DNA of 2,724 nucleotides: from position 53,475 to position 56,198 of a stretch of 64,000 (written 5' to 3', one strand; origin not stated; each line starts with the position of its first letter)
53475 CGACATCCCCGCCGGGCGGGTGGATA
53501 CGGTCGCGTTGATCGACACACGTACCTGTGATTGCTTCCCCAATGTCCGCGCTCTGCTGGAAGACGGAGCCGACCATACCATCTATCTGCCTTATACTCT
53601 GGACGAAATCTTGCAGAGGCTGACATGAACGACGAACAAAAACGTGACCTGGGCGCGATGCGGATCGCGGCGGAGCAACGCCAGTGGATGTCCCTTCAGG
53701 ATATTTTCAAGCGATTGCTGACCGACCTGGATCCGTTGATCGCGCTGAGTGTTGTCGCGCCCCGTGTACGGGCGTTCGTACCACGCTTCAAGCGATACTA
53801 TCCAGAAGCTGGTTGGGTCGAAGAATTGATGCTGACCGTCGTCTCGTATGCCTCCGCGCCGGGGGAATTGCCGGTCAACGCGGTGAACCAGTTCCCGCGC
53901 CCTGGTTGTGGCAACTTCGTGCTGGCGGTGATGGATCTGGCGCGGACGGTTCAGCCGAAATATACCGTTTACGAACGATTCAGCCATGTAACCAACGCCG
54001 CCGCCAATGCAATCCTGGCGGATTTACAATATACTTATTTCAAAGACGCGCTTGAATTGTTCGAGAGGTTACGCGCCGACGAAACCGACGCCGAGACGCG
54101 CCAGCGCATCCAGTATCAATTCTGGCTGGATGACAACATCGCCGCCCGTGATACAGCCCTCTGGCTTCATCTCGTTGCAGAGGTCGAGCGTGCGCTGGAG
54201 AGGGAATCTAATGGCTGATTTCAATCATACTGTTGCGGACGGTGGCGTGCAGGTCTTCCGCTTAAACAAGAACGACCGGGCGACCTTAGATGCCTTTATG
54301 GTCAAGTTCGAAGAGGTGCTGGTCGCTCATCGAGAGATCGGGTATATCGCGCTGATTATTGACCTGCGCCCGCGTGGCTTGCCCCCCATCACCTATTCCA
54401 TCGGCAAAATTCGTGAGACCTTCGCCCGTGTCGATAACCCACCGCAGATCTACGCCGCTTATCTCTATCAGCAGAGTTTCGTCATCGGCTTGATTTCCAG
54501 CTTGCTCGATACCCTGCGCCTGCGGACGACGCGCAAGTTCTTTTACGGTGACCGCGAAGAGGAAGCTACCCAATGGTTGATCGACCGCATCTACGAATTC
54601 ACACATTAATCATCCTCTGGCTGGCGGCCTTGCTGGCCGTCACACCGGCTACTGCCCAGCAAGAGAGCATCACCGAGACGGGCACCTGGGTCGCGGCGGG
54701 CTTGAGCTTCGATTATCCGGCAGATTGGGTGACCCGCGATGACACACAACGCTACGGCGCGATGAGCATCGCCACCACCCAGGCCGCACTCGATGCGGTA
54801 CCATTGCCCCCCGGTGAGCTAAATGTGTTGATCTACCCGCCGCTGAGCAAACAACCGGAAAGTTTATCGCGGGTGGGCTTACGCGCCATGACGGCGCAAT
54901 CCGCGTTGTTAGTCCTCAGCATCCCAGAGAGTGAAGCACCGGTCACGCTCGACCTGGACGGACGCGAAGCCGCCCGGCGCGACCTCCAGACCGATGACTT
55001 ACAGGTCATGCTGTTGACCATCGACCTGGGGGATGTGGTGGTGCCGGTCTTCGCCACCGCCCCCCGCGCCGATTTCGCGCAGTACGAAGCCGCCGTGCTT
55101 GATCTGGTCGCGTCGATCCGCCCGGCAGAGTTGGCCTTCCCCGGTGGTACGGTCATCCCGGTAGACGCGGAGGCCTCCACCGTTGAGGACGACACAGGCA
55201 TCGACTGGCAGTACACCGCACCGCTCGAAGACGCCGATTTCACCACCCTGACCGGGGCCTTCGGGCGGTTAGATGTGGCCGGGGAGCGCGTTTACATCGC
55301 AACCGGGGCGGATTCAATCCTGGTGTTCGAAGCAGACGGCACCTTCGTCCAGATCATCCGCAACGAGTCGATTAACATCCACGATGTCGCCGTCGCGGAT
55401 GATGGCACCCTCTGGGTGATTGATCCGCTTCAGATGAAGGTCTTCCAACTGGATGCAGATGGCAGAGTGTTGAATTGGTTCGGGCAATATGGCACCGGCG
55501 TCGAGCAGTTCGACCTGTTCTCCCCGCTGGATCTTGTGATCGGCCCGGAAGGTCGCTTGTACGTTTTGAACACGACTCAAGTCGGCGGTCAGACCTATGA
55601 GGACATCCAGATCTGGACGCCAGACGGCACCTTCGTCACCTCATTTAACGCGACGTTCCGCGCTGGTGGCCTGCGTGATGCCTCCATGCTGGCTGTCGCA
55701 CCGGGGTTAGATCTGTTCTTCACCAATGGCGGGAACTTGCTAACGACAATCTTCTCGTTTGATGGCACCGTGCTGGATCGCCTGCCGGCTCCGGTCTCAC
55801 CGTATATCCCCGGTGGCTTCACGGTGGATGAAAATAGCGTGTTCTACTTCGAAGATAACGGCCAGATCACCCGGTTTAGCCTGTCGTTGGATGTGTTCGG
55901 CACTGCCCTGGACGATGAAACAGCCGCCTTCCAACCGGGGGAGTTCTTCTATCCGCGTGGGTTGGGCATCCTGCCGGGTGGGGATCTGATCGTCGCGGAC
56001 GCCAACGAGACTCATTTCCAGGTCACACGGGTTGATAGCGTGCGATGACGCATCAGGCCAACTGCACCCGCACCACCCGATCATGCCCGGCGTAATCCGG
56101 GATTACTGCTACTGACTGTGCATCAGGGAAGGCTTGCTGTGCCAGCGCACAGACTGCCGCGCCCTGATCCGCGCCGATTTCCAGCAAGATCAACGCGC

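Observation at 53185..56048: Four-gene translationally coupled operon of unknowns ending in a secreted NHL beta-propeller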

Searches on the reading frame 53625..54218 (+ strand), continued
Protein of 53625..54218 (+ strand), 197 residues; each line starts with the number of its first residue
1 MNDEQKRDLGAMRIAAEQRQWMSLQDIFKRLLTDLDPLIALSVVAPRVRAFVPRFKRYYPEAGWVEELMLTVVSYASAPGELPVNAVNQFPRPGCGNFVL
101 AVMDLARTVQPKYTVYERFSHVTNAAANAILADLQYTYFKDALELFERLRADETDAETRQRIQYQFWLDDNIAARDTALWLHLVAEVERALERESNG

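Call 76: search_protein_families(library=padloc, proteins=[window:53625-54218:+, L014:8596-9144:+, L001:7096-7557:+], max_evalue=0.1)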
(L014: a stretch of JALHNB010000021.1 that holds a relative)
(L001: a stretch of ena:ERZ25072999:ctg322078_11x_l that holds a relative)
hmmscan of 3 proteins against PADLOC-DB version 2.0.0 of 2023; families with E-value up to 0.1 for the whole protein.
window:53625-54218:+ (197 aa): 1 family
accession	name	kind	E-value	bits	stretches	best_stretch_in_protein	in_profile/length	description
PDLC01116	Cas5_IIId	-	0.029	11.8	1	131-173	227-269/308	Csx10gr5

L014:8596-9144:+ (182 aa): 14 families
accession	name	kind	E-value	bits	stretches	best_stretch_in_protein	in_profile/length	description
PDLC00436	ThsB1|ThsB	-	5.6e-08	30.5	1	4-84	35-115/183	TIR-like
PDLC00422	ThsB1|ThsB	-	6.4e-08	30.3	1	7-88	43-126/194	TIR-like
PDLC00426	ThsB1|ThsB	-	2.4e-07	28.4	1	7-87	240-323/352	TIR-like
PDLC03016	TIR-TM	-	3.7e-06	25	1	7-91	3-86/293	-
PDLC00418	ThsB1|ThsB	-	3.6e-05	21.7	1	2-88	2-91/155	TIR-like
PDLC00425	ThsB1|ThsB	-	7.1e-05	20.1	1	7-85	254-335/389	TIR-like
PDLC03825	spbK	-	0.00036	18.1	1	3-28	147-172/308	-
PDLC00433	ThsB1|ThsB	-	0.00067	17.7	1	4-90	3-89/164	TIR-like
PDLC04688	PDC-M50B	-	0.0017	16.6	1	4-90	3-93/162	-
PDLC00431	ThsB1|ThsB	-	0.0026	16.2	1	8-89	7-91/162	TIR-like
PDLC05062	PDC-S66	-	0.0026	15.2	1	7-91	151-232/282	-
PDLC00419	ThsB1|ThsB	-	0.0036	15.1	1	3-85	26-108/165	TIR-like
PDLC00437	ThsB1|ThsB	-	0.012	13.7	1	56-86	35-65/129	TIR-like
PDLC00423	ThsB1|ThsB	-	0.021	12.5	1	2-84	33-116/190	TIR-like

L001:7096-7557:+ (153 aa): 0 families

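Call 78: fold_search(model_id=the predicted structure, library=pdb)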
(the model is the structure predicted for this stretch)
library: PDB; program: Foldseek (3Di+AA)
matches with E <= 10: 312; with E <= 0.001: 0
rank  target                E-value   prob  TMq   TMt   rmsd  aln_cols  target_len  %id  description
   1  3uuc_A                3.1e-01  0.14  0.18  0.18  17.9       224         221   10  Crystal structure of hERa-LBD (wt) in complex with bisphenol-C (released 2012-08-22)
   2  4q25_A                6.9e-01  0.11  0.19  0.19  21.1       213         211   10  Crystal structure of PhoU from Pseudomonas aeruginosa (released 2015-02-18)
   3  5tn9_D                6.9e-01  0.11  0.20  0.19  15.7       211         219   11  Crystal Structure of the ER-alpha Ligand-binding Domain (L372S,L536S) in Complex with the OBHS-BSC, 4-bromophenyl (1R, (released 2017-02-15)
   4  5tnb_A                7.9e-01  0.08  0.17  0.16  16.4       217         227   10  Crystal Structure of the ER-alpha Ligand-binding Domain (L372S,L536S) in Complex with the OBHS-BSC, 4-bromophenyl (1R, (released 2017-02-15)
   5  7rrx_D                8.7e-01  0.09  0.20  0.19  16.6       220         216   10  Crystal Structure of the ER-alpha Ligand-binding Domain (L372S, L536S) in complex with DMERI-19 (released 2021-09-22)
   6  8r5s_E                9.2e-01  0.08  0.17  0.15  17.8       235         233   13  t113 - De-novo designed soluble homotetramer (released 2024-11-27)
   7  8s2p_BBB              9.6e-01  0.10  0.17  0.18  22.1       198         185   10  Crystal structure of Borrelia burgdorferi paralogous family 12 outer surface protein BBH37 (space group p21) (released 2025-03-05)
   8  8dub_B                9.6e-01  0.10  0.22  0.20  17.2       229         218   10  Estrogen Receptor Alpha Ligand Binding Domain in Complex with ((1'-(4-((1-ethylpyrrolidin-3-yl)methyl)phenyl)-6'-hydro (released 2022-11-16)
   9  5tn9_A                9.6e-01  0.10  0.20  0.19  15.6       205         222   11  Crystal Structure of the ER-alpha Ligand-binding Domain (L372S,L536S) in Complex with the OBHS-BSC, 4-bromophenyl (1R, (released 2017-02-15)
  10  7rry_D                9.6e-01  0.09  0.20  0.19  15.9       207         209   11  Crystal Structure of the ER-alpha Ligand-binding Domain (L372S, L536S) in complex with DMERI-20 (released 2021-09-08)
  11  7qvj_A                1.0e+00  0.08  0.18  0.17  16.6       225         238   10  ESTROGEN RECEPTOR ALPHA IN COMPLEX WITH COMPOUND 29 (released 2023-02-01)
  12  7ujy_D                1.0e+00  0.08  0.17  0.16  16.4       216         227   10  Estrogen receptor alpha ligand binding domain Y537S mutant in complex with a methylated lasofoxifene derivative that e (released 2022-06-15)
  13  9cpc_3H               1.1e+00  0.07  0.18  0.13  24.4       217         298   14  Atomic model of porcine brain ventricles cilia doublet microtubule (48-nm periodicity) (released 2024-10-23)
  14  5tnb_C                1.2e+00  0.08  0.18  0.17  15.8       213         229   11  Crystal Structure of the ER-alpha Ligand-binding Domain (L372S,L536S) in Complex with the OBHS-BSC, 4-bromophenyl (1R, (released 2017-02-15)
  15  7rs8_D                1.2e+00  0.08  0.19  0.18  16.1       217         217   12  Crystal Structure of the ER-alpha Ligand-binding Domain (L372S, L536S) in complex with DMERI-16 (released 2021-09-22)
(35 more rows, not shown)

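Call 83: search_protein_families(library=pfam, proteins=[L013:12174-13016:+, L013:12956-13837:+, L013:14115-15131:+, L014:7094-7999:+], max_evalue=0.001)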
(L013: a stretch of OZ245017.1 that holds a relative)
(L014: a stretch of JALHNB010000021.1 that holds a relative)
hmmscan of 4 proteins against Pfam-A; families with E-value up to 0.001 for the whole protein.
L013:12174-13016:+ (280 aa): 1 family
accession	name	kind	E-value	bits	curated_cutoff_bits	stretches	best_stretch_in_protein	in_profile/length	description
PF02086.21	MethyltransfD12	-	1.2e-24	87.8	22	1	9-257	1-251/253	D12 class N6 adenine-specific DNA methyltransferase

L013:12956-13837:+ (293 aa): 0 families

L013:14115-15131:+ (338 aa): 2 families
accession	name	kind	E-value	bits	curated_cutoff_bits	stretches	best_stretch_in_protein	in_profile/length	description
PF00962.28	A_deaminase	-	7.5e-90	301.8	27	1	11-322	1-323/330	Adenosine deaminase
PF19326.5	AMP_deaminase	-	1.9e-10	40.2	27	1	192-327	456-591/630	AMP deaminase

L014:7094-7999:+ (301 aa): 2 families
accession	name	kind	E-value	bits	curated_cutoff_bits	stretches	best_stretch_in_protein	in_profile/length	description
PF06210.16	DUF1003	-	6.9e-29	100.5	27.4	1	174-275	2-102/103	Protein of unknown function (DUF1003)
PF00027.35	cNMP_binding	-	5.6e-20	71.6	27.5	1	33-120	2-89/89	Cyclic nucleotide-binding domain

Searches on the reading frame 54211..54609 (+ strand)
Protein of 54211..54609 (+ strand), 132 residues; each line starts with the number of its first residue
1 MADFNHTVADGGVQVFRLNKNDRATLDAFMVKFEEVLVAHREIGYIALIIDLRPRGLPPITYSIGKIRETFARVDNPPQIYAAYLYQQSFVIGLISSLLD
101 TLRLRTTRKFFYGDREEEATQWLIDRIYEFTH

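Call 5: search_protein_families(library=pfam, proteins=[window:54211-54609:+], max_evalue=1)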
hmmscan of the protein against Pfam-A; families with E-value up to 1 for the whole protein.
window:54211-54609:+ (132 aa): 1 family
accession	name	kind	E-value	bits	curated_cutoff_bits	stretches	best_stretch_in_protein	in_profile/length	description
PF03791.18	KNOX2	-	0.19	11.7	27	1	22-42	4-24/48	KNOX2 domain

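Call 8: search_protein_families(library=ncbifam, proteins=[window:54211-54609:+], max_evalue=1)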
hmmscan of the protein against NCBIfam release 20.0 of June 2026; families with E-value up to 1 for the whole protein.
window:54211-54609:+ (132 aa): 0 families

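Call 40: search_protein_representatives(protein=window:54211-54609:+)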
Query: 132 residues. Proteins with E-value up to 0.001 (for the whole library): 164; up to 1e-10: 23; up to 1e-30: 1. The best 150 are listed.
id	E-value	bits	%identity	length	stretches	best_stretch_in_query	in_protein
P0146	2.2e-82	289.7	100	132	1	1-132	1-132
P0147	1.5e-25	106.0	43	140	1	4-125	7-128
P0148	1.6e-20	89.8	39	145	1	7-125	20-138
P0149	7.4e-18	81.2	35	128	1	6-127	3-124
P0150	3.1e-17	79.2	39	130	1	1-125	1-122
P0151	9.7e-17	77.6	32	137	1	10-125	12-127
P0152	1.0e-16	77.5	34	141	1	4-123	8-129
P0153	1.0e-15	74.3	38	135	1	12-123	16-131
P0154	6.1e-15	71.7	37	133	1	8-125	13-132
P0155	1.8e-14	70.2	36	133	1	6-126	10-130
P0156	1.7e-13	67.1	34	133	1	10-124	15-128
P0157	1.9e-13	66.9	29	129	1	6-125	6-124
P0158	2.7e-13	66.4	35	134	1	11-124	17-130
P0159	1.2e-12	64.3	31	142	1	7-126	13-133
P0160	1.3e-12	64.2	33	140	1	8-119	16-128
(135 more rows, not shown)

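Call 42: search_protein_families(library=pfam, alignment_id=A4, max_evalue=0.1)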
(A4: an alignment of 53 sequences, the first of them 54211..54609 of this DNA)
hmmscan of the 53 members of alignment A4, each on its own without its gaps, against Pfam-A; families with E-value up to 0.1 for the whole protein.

A. member 1, window:54211-54609:+ (132 aa): 0 families

B. families by the number of members that match (of 53 scanned): 11 families
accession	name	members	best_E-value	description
PF11964.13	SpoIIAA-like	41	7.3e-07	SpoIIAA-like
PF25056.1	DUF7793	6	0.00017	Domain of unknown function (DUF7793)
PF19482.4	DUF6018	1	0.024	Family of unknown function (DUF6018)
PF13716.11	CRAL_TRIO_2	1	0.042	Divergent CRAL/TRIO domain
PF20718.2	Med16_bridge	1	0.067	Mediator complex subunit 16, central helical bridge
PF23553.1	NELF-A_N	1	0.069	NELF-A N-terminal domain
PF21630.2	Q4D059-like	1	0.081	Hypothetical protein Q4D059-like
PF12959.12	DUF3848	1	0.09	Protein of unknown function (DUF3848)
PF16876.10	Lipin_mid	1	0.09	Lipin/Ned1/Smp2 multi-domain protein middle domain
PF17630.7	DUF5511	1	0.091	Family of unknown function (DUF5511)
PF25683.1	URGCP_GTPase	1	0.097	URGCP-like GTPase domain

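Call 76: search_protein_families(library=padloc, proteins=[window:54211-54609:+], max_evalue=0.1)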
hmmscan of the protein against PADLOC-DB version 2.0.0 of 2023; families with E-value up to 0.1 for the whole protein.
window:54211-54609:+ (132 aa): 0 families

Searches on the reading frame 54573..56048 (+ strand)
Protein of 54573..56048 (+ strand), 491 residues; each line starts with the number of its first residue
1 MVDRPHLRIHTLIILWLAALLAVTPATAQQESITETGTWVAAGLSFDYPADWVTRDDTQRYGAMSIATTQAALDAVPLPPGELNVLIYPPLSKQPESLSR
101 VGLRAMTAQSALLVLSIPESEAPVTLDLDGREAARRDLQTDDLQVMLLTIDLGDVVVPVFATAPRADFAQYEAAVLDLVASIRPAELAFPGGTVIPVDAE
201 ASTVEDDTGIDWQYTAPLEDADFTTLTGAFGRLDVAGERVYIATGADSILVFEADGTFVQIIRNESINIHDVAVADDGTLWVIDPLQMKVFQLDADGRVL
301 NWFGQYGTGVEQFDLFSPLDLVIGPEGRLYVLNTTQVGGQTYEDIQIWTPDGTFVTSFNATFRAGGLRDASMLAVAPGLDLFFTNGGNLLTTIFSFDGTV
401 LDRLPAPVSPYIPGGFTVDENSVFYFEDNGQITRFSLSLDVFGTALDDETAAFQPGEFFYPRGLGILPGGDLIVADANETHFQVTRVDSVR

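Call 5: search_protein_families(library=pfam, proteins=[window:54573-56048:+], max_evalue=1)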
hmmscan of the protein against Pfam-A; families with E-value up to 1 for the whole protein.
window:54573-56048:+ (491 aa): 4 families
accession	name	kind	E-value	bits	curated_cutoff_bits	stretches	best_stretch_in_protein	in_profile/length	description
PF01436.27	NHL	-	5.1e-08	33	20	1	460-481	3-23/28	NHL repeat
PF18933.6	PsbP_2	-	0.021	15.3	27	1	28-70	35-83/184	PsbP-like protein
PF16819.11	DUF5074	-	0.086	12.3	27.2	1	223-284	139-199/353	Domain of unknown function (DUF5074)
PF17170.10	DUF5128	-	0.13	11.8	22.9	1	225-297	41-121/321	6-bladed beta-propeller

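Call 8: search_protein_families(library=ncbifam, proteins=[window:54573-56048:+], max_evalue=1)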
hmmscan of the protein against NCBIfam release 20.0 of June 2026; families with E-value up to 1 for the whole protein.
window:54573-56048:+ (491 aa): 3 families
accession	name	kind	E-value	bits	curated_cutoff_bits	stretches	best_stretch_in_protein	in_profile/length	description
NF035926.1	scyF_NHL_VPEP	equivalog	1.9e-08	33.8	350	2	246-362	172-287/376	scytonemin biosynthesis PEP-CTERM protein ScyF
NF033206.1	ScyE_fam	subfamily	2.8e-05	23.8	80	1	259-338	245-324/333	ScyD/ScyE family protein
NF053768.1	CIS12_fam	equivalog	0.036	12.7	860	2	232-286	133-187/715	CIS12 family contractile injection system protein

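Call 63: search_solved_structures(query=window:54573-56048:+, max_evalue=0.01)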
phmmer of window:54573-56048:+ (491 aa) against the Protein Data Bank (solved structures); distinct sequences matched with E-value up to 0.01: 13.
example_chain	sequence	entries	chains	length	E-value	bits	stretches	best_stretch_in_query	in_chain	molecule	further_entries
6d69_A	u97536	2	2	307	1.4e-09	40.7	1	272-480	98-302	NHL Repeat Region of D. melanogaster Thin | Thin, isoform D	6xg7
7b96_A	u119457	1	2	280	7.3e-06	28.4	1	249-430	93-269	Isoform 2 of Tripartite motif-containing protein 2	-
7qrv_A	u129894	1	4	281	7.5e-06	28.4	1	249-430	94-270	Tripartite motif-containing protein 2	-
7b2r_A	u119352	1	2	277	1e-05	28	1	249-430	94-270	Tripartite motif-containing protein 2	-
8j72_A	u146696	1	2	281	1.7e-05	27.2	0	270-332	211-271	E3 ubiquitin-protein ligase TRIM71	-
7qrx_A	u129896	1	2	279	2.5e-05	26.7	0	270-332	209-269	E3 ubiquitin-protein ligase TRIM71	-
9jur_A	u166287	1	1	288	2.8e-05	26.5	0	270-333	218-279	E3 ubiquitin-protein ligase TRIM71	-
6fpt_A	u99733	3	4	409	0.00031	23.1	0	290-358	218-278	E3 ubiquitin-protein ligase TRIM71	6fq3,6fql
7qrw_A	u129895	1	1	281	0.00042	22.6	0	251-419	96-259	Isoform 4 of Tripartite motif-containing protein 3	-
3fvz_A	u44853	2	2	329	0.0058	18.9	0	247-359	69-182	Peptidyl-glycine alpha-amidating monooxygenase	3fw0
4zlr_A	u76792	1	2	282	0.0091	18.2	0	277-485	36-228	Brain tumor protein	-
5ex7_A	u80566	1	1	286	0.0096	18.1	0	272-485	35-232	Brain tumor protein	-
1q7f_A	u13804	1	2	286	0.0096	18.1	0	272-485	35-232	brain tumor CG10719-PA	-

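Call 76: search_protein_families(library=padloc, proteins=[window:54573-56048:+], max_evalue=0.1)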
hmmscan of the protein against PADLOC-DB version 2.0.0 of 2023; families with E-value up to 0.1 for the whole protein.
window:54573-56048:+ (491 aa): 0 families
